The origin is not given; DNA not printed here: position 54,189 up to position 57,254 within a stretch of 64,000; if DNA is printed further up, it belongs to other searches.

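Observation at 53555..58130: Remodelled dcw-type cluster: no ftsI/ftsW/mur ligases between ftsL-like and mraY-like genes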

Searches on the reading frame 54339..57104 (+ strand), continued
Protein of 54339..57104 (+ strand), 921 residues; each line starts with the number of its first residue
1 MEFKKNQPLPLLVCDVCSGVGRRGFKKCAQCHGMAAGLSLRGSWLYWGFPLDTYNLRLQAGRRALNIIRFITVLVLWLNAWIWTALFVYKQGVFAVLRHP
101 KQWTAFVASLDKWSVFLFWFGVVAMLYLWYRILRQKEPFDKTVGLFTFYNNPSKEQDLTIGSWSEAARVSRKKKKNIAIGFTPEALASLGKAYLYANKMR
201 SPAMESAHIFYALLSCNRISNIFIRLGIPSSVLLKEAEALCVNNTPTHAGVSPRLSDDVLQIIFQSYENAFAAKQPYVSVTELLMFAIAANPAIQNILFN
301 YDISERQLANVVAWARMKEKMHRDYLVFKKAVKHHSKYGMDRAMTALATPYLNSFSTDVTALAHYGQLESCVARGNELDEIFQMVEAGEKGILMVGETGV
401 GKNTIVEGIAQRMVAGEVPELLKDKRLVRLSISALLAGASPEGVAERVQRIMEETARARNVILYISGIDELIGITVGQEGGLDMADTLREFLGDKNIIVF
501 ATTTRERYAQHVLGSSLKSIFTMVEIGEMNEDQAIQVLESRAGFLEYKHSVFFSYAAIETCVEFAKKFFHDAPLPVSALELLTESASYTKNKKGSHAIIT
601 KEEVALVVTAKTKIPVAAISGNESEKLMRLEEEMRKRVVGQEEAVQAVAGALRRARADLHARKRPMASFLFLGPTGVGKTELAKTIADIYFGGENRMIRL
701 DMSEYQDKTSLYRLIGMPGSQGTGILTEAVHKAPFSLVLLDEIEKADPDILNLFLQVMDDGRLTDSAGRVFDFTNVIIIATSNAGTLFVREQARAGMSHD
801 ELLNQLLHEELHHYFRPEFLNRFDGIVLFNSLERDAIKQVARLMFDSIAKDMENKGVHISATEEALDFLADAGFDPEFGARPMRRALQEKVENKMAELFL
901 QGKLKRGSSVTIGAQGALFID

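Call 11: find_encoding_contigs(protein=P0007, flank=10000, max_places=2)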
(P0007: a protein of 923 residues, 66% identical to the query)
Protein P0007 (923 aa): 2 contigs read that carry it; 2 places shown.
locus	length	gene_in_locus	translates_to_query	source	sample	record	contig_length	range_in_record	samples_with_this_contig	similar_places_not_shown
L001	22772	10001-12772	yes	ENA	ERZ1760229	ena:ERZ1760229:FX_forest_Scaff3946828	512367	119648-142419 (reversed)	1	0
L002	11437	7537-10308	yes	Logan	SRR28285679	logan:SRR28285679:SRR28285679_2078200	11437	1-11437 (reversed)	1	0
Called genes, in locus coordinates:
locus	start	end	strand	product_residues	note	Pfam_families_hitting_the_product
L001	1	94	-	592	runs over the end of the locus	PF01368:DHH, PF02272:DHHA1, PF17768:RecJ_OB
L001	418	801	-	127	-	PF13366:PDDEXK_3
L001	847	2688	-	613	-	PF00009:GTP_EFTU, PF03144:GTP_EFTU_D2, PF00679:EFG_C, PF06421:LepA_C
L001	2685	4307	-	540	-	PF03023:MurJ, PF01943:Polysacc_synt (weak)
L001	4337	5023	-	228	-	PF27226:AF_1845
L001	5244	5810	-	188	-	-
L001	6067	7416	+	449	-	PF00753:Lactamase_B, PF23023:Anti-Pycsar_Apyc1 (weak), PF12706:Lactamase_B_2, PF16661:Lactamase_B_6, PF10996:Beta-Casp, PF07521:RMMBL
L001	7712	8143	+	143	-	PF02381:MraZ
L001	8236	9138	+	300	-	PF01795:Methyltransf_5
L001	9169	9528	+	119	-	-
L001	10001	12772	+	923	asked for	PF02861:Clp_N, PF00158:Sigma54_activat (faint), PF00004:AAA, PF17871:AAA_lid_9 (weak), PF00004:AAA, PF07724:AAA_2, PF07728:AAA_5, PF10431:ClpB_D2-small, +1 more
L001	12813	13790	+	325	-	PF00953:Glycos_transf_4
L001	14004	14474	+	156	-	PF02643:DUF192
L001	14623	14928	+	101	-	PF00829:Ribosomal_L21p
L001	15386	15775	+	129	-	-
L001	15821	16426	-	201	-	PF21176:RecR_HhH, PF02132:RecR_ZnF (weak), PF01751:Toprim (weak), PF13662:Toprim_4, PF21175:RecR_C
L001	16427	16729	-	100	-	PF02575:YbaB_DNA_bd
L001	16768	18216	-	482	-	PF00772:DnaB, PF13481:AAA_25, PF03796:DnaB_C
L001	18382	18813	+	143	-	-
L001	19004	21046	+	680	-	-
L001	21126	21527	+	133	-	PF11969:DcpS_C, PF01230:HIT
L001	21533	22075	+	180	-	PF28549:NDPSase_N (faint), PF00293:NUDIX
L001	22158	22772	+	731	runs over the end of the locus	PF02534:T4SS-DNA_transf (weak), PF01935:DUF87 (weak), PF10412:TrwB_AAD_bind, PF12696:TraG-D_C (faint)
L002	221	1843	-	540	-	PF03023:MurJ, PF01943:Polysacc_synt (weak)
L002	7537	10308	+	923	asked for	PF02861:Clp_N, PF00158:Sigma54_activat (faint), PF00004:AAA, PF17871:AAA_lid_9 (weak), PF00004:AAA, PF07724:AAA_2, PF07728:AAA_5, PF10431:ClpB_D2-small, +1 more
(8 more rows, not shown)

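Call 12: find_encoding_contigs(protein=P0016, flank=10000, max_places=2)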
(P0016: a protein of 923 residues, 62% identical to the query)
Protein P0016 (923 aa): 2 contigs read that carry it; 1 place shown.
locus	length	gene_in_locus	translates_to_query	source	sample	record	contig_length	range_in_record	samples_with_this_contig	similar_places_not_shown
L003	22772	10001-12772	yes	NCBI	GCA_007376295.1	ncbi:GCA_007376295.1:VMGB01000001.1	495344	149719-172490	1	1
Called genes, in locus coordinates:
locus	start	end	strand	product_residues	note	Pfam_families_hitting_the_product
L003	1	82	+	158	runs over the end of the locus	-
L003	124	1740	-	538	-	PF03023:MurJ, PF01943:Polysacc_synt (weak)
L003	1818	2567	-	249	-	PF27226:AF_1845 (weak)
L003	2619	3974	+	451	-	PF00753:Lactamase_B, PF23023:Anti-Pycsar_Apyc1, PF12706:Lactamase_B_2, PF16661:Lactamase_B_6, PF10996:Beta-Casp, PF07521:RMMBL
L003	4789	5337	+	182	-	-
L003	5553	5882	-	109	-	-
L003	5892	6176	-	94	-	-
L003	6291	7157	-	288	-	PF12762:DDE_Tnp_IS1595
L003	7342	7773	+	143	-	PF02381:MraZ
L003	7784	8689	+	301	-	PF01795:Methyltransf_5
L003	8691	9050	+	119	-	-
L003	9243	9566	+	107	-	-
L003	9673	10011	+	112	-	-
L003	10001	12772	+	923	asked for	PF02861:Clp_N, PF00004:AAA, PF17871:AAA_lid_9 (weak), PF00158:Sigma54_activat (weak), PF00004:AAA, PF07724:AAA_2, PF07728:AAA_5, PF10431:ClpB_D2-small, +5 more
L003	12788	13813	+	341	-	PF00953:Glycos_transf_4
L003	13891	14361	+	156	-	PF02643:DUF192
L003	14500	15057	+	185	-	-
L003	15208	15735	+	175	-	-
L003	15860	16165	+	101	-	PF00829:Ribosomal_L21p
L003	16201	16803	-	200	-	PF01751:Toprim (faint), PF21176:RecR_HhH, PF13662:Toprim_4, PF21175:RecR_C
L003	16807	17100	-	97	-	PF02575:YbaB_DNA_bd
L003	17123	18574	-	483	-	PF00772:DnaB, PF13481:AAA_25, PF03796:DnaB_C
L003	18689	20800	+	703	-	-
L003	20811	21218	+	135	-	PF11969:DcpS_C, PF01230:HIT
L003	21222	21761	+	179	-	PF28549:NDPSase_N, PF00293:NUDIX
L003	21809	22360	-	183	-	-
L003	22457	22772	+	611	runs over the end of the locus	PF02534:T4SS-DNA_transf (faint), PF01935:DUF87 (weak), PF10412:TrwB_AAD_bind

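Call 13: find_encoding_contigs(protein=P0068, flank=10000, max_places=2)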
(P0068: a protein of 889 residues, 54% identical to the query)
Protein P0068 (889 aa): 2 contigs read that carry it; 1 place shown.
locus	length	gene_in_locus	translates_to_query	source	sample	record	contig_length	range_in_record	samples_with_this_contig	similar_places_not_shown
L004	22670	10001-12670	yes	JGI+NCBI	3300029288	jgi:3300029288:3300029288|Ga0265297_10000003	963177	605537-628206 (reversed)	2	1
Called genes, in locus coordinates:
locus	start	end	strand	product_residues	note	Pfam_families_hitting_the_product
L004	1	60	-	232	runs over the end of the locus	PF27226:AF_1845 (weak)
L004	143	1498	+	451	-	PF00753:Lactamase_B, PF23023:Anti-Pycsar_Apyc1, PF12706:Lactamase_B_2, PF16661:Lactamase_B_6, PF10996:Beta-Casp, PF07521:RMMBL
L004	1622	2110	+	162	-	PF02381:MraZ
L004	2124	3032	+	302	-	PF01795:Methyltransf_5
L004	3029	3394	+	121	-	-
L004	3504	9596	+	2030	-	PF13517:FG-GAP_3, PF01839:FG-GAP (weak), PF13517:FG-GAP_3, PF01839:FG-GAP (weak), PF13517:FG-GAP_3, PF01471:PG_binding_1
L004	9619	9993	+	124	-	-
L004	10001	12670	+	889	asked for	PF02861:Clp_N, PF00004:AAA, PF17871:AAA_lid_9 (weak), PF00004:AAA, PF00158:Sigma54_activat (weak), PF07724:AAA_2, PF07728:AAA_5, PF10431:ClpB_D2-small, +2 more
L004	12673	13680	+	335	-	PF00953:Glycos_transf_4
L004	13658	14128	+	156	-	PF02643:DUF192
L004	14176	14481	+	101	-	PF00829:Ribosomal_L21p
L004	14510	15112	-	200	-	PF21176:RecR_HhH, PF02132:RecR_ZnF (weak), PF13662:Toprim_4, PF21175:RecR_C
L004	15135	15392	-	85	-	PF02575:YbaB_DNA_bd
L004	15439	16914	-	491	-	PF00772:DnaB, PF13481:AAA_25, PF03796:DnaB_C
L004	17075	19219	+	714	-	-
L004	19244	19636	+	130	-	PF11969:DcpS_C, PF01230:HIT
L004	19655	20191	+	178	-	PF00293:NUDIX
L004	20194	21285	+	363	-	PF01464:SLT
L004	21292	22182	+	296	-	PF04055:Radical_SAM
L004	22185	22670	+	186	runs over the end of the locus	PF01871:AMMECR1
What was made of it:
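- Close and mid-distance relatives share the order (calls 11-13). Unrelated genes are inserted at that junction (calls 12, 13).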
